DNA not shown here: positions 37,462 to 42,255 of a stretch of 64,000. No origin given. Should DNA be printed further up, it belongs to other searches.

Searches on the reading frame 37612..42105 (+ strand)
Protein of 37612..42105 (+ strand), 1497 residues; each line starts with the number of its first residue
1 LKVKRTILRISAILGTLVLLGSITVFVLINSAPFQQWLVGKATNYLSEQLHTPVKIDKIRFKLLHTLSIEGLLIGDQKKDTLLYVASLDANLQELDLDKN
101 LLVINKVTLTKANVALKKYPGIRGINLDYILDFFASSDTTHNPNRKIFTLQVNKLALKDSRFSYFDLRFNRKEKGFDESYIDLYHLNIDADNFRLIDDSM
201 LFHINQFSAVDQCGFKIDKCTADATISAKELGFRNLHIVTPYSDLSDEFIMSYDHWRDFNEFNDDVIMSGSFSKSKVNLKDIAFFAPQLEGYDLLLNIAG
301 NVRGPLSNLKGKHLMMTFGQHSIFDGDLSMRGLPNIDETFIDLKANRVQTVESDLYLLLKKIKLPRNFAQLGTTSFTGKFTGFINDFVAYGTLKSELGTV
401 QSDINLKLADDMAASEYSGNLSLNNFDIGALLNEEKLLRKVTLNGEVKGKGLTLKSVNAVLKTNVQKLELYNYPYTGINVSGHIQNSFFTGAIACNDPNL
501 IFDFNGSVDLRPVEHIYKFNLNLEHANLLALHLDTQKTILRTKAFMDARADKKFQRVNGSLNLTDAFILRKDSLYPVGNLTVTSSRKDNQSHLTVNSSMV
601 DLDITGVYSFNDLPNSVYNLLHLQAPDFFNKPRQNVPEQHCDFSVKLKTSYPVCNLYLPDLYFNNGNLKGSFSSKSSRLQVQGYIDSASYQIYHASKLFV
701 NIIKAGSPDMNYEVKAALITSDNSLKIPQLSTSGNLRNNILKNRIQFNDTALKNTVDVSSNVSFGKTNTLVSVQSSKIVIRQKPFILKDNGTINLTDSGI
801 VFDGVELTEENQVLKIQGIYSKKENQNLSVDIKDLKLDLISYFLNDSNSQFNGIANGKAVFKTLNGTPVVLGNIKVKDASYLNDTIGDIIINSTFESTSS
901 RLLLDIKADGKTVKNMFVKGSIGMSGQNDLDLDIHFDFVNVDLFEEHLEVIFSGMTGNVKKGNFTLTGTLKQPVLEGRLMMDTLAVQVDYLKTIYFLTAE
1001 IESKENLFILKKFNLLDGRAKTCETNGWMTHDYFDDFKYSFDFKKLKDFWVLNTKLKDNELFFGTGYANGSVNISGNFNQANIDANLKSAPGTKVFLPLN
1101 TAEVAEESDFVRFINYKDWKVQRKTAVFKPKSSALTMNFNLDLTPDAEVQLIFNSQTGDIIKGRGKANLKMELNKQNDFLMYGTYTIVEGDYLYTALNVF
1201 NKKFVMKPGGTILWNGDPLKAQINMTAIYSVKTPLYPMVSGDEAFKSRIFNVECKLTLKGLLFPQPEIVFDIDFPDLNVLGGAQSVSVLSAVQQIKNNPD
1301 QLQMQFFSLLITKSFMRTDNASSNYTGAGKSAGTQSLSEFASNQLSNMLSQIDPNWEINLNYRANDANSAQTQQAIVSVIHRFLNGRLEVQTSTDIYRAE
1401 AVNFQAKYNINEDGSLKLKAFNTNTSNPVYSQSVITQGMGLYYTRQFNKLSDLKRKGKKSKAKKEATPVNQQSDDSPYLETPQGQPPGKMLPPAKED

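Call 100: search_protein_families(library=pfam, proteins=[window:37612-42105:+], max_evalue=0.00001)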
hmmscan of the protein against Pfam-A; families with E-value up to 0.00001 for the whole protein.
window:37612-42105:+ (1497 aa): 2 families
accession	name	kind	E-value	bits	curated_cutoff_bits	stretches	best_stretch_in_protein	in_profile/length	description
PF04357.19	TamB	-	1.2e-44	153.5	22.4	1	1021-1447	11-381/381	TamB, inner membrane protein subunit of TAM complex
PF05359.17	DUF748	-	1.2e-12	47.2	50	1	3-183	10-184/1037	Domain of Unknown Function (DUF748)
